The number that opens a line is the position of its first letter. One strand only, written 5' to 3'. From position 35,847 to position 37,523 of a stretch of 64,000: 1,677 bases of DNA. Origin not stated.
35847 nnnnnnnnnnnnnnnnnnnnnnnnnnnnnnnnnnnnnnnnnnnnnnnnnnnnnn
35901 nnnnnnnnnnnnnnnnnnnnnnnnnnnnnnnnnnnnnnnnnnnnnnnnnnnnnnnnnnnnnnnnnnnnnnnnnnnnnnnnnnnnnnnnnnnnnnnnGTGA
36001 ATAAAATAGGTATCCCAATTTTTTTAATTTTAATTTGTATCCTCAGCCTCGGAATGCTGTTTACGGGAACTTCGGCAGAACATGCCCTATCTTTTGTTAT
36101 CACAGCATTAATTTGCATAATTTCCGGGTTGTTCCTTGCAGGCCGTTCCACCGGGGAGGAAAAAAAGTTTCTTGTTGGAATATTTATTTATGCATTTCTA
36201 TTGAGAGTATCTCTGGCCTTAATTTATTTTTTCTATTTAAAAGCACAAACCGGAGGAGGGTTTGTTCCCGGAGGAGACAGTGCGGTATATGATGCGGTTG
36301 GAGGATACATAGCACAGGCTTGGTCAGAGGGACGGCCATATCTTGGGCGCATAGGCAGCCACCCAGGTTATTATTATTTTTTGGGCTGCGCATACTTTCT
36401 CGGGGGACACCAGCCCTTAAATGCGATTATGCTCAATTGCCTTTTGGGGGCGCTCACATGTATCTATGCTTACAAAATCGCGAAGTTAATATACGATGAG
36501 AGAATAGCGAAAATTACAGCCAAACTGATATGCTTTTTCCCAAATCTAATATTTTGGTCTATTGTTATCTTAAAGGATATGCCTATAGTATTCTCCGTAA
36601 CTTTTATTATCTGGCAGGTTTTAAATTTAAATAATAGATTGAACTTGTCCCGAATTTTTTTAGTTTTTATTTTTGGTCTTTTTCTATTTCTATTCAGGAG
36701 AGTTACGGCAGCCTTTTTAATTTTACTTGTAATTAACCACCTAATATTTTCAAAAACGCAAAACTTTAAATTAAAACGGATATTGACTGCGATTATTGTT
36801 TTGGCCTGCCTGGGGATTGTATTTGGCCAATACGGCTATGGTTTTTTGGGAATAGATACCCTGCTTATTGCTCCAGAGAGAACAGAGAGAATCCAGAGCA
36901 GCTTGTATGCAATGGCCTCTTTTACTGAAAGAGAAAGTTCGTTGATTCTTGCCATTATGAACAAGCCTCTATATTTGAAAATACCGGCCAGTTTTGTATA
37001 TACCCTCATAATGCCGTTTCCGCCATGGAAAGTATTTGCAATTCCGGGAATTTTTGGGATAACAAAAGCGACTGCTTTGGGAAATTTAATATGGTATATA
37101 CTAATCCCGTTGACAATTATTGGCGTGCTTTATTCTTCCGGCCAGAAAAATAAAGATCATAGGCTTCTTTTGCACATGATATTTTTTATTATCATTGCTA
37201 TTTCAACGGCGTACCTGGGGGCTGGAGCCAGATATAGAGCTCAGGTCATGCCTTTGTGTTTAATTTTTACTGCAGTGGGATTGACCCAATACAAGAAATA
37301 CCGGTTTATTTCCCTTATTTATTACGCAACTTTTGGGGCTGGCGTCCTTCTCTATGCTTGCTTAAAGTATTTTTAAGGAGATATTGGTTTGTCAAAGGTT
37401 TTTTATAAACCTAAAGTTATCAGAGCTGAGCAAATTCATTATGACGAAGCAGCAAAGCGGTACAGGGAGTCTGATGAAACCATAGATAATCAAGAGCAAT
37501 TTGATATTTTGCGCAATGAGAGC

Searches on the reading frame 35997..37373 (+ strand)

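Call 16: search_protein_families(library=pfam, proteins=[window:35997-37373:+], max_evalue=0.01)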
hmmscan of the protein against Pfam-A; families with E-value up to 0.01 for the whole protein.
window:35997-37373:+ (459 aa): 1 family
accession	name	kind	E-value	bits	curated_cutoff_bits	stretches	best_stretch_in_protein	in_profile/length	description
PF13231.12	PMT_2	-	6e-07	30.3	26.1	1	123-272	4-151/160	Dolichyl-phosphate-mannose-protein mannosyltransferase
